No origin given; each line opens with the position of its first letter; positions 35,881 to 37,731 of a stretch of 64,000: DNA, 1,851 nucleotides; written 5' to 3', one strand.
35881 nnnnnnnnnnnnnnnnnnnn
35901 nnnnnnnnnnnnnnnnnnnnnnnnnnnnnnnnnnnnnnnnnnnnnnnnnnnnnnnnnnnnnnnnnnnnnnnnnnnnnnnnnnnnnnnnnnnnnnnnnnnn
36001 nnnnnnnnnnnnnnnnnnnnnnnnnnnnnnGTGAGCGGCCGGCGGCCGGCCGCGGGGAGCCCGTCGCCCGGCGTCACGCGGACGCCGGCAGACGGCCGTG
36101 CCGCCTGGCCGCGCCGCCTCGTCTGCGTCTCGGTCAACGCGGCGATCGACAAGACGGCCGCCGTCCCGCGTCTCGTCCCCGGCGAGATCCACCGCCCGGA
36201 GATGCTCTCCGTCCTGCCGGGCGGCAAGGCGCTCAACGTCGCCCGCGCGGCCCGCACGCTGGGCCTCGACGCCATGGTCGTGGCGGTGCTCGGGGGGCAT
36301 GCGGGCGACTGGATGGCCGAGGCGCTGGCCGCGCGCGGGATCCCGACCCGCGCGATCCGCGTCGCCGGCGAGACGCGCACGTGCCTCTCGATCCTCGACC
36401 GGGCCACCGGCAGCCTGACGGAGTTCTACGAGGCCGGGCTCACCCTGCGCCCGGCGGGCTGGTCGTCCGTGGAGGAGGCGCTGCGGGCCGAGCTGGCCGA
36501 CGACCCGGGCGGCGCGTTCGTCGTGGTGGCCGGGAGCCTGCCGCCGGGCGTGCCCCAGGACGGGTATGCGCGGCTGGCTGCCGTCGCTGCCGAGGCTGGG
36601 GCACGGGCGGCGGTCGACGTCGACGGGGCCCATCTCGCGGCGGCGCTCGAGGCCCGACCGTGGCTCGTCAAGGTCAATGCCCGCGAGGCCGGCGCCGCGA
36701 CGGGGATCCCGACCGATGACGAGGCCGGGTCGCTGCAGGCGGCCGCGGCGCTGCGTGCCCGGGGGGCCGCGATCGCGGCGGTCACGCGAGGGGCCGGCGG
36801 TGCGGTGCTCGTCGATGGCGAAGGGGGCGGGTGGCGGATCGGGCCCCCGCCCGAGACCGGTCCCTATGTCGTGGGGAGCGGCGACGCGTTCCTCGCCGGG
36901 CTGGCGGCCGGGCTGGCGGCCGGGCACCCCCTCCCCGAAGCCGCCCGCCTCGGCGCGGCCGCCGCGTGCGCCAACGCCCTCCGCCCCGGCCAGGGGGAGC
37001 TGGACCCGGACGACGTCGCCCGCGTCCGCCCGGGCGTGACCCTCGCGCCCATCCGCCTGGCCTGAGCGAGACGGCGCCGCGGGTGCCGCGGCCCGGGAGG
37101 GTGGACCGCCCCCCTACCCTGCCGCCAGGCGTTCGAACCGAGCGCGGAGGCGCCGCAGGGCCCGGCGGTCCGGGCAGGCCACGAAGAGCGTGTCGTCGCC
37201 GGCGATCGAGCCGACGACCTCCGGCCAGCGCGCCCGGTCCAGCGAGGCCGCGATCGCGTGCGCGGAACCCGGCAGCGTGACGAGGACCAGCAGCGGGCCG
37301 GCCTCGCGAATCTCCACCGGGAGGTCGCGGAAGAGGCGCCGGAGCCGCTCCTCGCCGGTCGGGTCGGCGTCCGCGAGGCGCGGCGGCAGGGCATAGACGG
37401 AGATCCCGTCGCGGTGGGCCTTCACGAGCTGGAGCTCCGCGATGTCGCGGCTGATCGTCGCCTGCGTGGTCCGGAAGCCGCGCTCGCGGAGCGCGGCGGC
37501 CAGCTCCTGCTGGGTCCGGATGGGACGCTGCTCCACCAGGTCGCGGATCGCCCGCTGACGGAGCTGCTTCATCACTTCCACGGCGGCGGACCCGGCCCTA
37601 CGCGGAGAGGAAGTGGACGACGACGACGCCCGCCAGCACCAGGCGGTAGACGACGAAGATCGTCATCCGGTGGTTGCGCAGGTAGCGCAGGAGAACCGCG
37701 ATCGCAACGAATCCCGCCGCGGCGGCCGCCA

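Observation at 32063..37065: aga/lac-like tagatose-phosphate catabolic locus assembled from non-orthologous parts, with an amidohydrolase-DUF952 fusion and GH4 enzyme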

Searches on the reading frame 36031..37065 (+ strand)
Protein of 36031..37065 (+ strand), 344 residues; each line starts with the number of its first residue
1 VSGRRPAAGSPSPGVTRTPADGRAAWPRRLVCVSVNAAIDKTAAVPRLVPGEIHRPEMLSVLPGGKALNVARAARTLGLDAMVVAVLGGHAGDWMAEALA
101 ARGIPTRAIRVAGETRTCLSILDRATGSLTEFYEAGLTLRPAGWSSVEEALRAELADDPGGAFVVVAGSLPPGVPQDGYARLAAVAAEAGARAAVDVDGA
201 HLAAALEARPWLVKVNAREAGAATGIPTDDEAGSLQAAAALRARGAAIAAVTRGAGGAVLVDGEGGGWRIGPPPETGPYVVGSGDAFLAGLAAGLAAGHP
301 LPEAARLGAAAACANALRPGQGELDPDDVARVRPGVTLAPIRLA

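Call 10: search_protein_families(library=ncbifam, proteins=[window:36031-37065:+], max_evalue=0.001)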
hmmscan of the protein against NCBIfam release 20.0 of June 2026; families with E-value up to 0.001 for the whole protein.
window:36031-37065:+ (344 aa): 17 families
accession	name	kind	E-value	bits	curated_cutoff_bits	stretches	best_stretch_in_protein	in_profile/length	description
TIGR03168.1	1-PFK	subfamily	2.3e-71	240.2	216.4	1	31-338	2-304/305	hexose kinase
TIGR03828.1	pfkB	equivalog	1.5e-65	221.3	292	1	31-338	2-304/305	1-phosphofructokinase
NF041320.1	pfkB_Halo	equivalog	3.6e-34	118.6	400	1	31-331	3-292/302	1-phosphofructokinase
NF007068.0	PRK09513.1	equivalog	2e-33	115.9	432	1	28-313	3-283/312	1-phosphofructokinase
NF007632.0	PRK10294.1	equivalog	4.4e-32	111.6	353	1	31-332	5-303/310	6-phosphofructokinase II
NF010033.0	PRK13508.1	equivalog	5.5e-25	88.2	469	1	31-297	3-265/309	tagatose-6-phosphate kinase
TIGR01231.1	lacC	equivalog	1.5e-21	77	409.55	1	31-298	3-267/310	tagatose-6-phosphate kinase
TIGR04382.1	myo_inos_iolC_N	equivalog_domain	1.5e-17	63.9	300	2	229-319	203-293/309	5-dehydro-2-deoxygluconokinase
NF007321.0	PRK09813.1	equivalog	4.2e-13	49.4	247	1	239-313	179-252/261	fructoselysine 6-kinase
TIGR02152.1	D_ribokin_bact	equivalog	2.1e-12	47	299.65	1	213-315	179-280/298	ribokinase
TIGR02198.1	rfaE_dom_I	equivalog_domain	2.4e-11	43.3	345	1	65-314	48-295/315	D-glycero-beta-D-manno-heptose-7-phosphate kinase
NF008353.0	PRK11142.1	equivalog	1.9e-10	40.7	341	1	213-320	182-288/307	ribokinase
NF008454.0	PRK11316.1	equivalog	1.3e-06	27.3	521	1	63-317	50-296/475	bifunctional D-glycero-beta-D-manno-heptose-7-phosphate kinase/D-glycero-beta-D-manno-heptose 1-phosphate adenylyltransferase HldE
NF047869.1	myo_kin_aldol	exception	2.4e-06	26.2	600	0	63-122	38-98/586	bifunctional 5-dehydro-2-deoxygluconokinase/5-dehydro-2-deoxyphosphogluconate aldolase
NF041332.1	KDG_KDGal_kin_Halo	equivalog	1.9e-05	24.3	440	0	242-315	219-291/320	bifunctional 2-dehydro-3-deoxygluconokinase/2-dehydro-3-deoxygalactonokinase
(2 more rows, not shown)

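Call 11: search_protein_families(library=pfam, proteins=[window:36031-37065:+], max_evalue=0.01)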
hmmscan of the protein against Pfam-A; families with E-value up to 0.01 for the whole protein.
window:36031-37065:+ (344 aa): 2 families
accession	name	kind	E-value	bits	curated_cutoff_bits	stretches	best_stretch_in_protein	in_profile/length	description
PF00294.29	PfkB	-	2.4e-44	152.4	25.8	1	36-323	9-297/302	pfkB family carbohydrate kinase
PF25270.1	Khk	-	0.0022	17.7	35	0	214-313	245-344/365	Prokaryotic ketohexokinase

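Call 29: search_solved_structures(query=window:36031-37065:+, max_evalue=1e-10)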
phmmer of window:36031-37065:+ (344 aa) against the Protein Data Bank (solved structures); distinct sequences matched with E-value up to 1e-10: 14.
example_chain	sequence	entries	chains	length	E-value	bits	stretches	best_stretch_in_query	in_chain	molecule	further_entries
2awd_A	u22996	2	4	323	1e-30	110.7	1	30-331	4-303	tagatose-6-phosphate kinase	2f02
9qv0_A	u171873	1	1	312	2.7e-30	109.3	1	28-340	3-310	1-phosphofructokinase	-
9qv1_A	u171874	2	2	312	3.6e-30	108.9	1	28-340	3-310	1-phosphofructokinase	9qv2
9qv3_A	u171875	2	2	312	1.3e-29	107.1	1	28-340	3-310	1-phosphofructokinase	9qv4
3cqd_A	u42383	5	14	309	2.2e-27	99.7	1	32-332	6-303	6-phosphofructokinase isozyme 2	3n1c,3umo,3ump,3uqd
3uqe_A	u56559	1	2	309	4.9e-27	98.6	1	32-332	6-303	6-phosphofructokinase isozyme 2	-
2jg5_A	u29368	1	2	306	9.9e-27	97.6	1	53-339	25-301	FRUCTOSE 1-PHOSPHATE KINASE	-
2abq_A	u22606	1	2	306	1.2e-26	97.3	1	32-320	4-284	fructose 1-phosphate kinase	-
2jgv_A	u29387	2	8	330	2.4e-20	76.6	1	30-296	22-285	TAGATOSE-6-PHOSPHATE KINASE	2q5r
2jg1_A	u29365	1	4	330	3.1e-20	76.2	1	30-296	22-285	TAGATOSE-6-PHOSPHATE KINASE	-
2ajr_A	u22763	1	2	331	3.9e-14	56.1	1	30-318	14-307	sugar kinase, pfkB family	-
3hic_A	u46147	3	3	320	9e-14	55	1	33-337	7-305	Lin2199 protein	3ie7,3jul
3q1y_A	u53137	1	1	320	1.3e-13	54.4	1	33-335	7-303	Lin2199 protein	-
4x8f_A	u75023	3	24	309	1.7e-12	50.7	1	31-320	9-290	Ribokinase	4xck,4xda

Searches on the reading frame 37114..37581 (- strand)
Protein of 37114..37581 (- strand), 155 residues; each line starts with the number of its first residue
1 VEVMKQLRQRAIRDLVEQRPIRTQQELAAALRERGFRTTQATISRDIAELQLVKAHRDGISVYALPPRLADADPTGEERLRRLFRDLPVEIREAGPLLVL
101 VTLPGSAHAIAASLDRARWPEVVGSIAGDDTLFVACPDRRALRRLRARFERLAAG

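Call 10: search_protein_families(library=ncbifam, proteins=[window:37114-37581:-], max_evalue=0.001)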
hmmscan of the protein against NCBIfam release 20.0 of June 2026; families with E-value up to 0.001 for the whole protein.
window:37114-37581:- (155 aa): 5 families
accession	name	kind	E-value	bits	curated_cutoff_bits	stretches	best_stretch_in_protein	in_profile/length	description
TIGR01529.1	argR_whole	equivalog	3.3e-39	134.2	130.45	1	8-152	3-145/146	arginine repressor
NF003281.1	PRK04280.1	equivalog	1.4e-34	119.4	182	1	5-149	2-144/148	transcriptional regulator AhrC/ArgR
NF002880.0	PRK03341.1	equivalog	4e-34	117.7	200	1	4-153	14-167/170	arginine repressor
NF001680.0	PRK00441.1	equivalog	1.2e-29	103.4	184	1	4-152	1-147/150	arginine repressor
NF003457.0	PRK05066.1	equivalog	1.1e-16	60.8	194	1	9-145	11-144/156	transcriptional regulator ArgR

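Call 11: search_protein_families(library=pfam, proteins=[window:37114-37581:-], max_evalue=0.01)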
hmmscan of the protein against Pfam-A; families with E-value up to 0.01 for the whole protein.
window:37114-37581:- (155 aa): 4 families
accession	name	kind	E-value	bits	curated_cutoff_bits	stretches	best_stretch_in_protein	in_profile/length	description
PF02863.23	Arg_repressor_C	-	4.2e-20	71.8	25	1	84-150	1-67/68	Arginine repressor, C-terminal domain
PF01316.27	Arg_repressor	-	6.6e-19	67.9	27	1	4-67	2-66/70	Arginine repressor, DNA binding domain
PF13579.12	Glyco_trans_4_4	-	5.7e-06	27.2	29.7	1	23-154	6-125/158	Glycosyl transferase 4-like domain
PF01498.24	HTH_Tnp_Tc3_2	-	0.004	17.9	31.5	1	9-52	1-44/72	Transposase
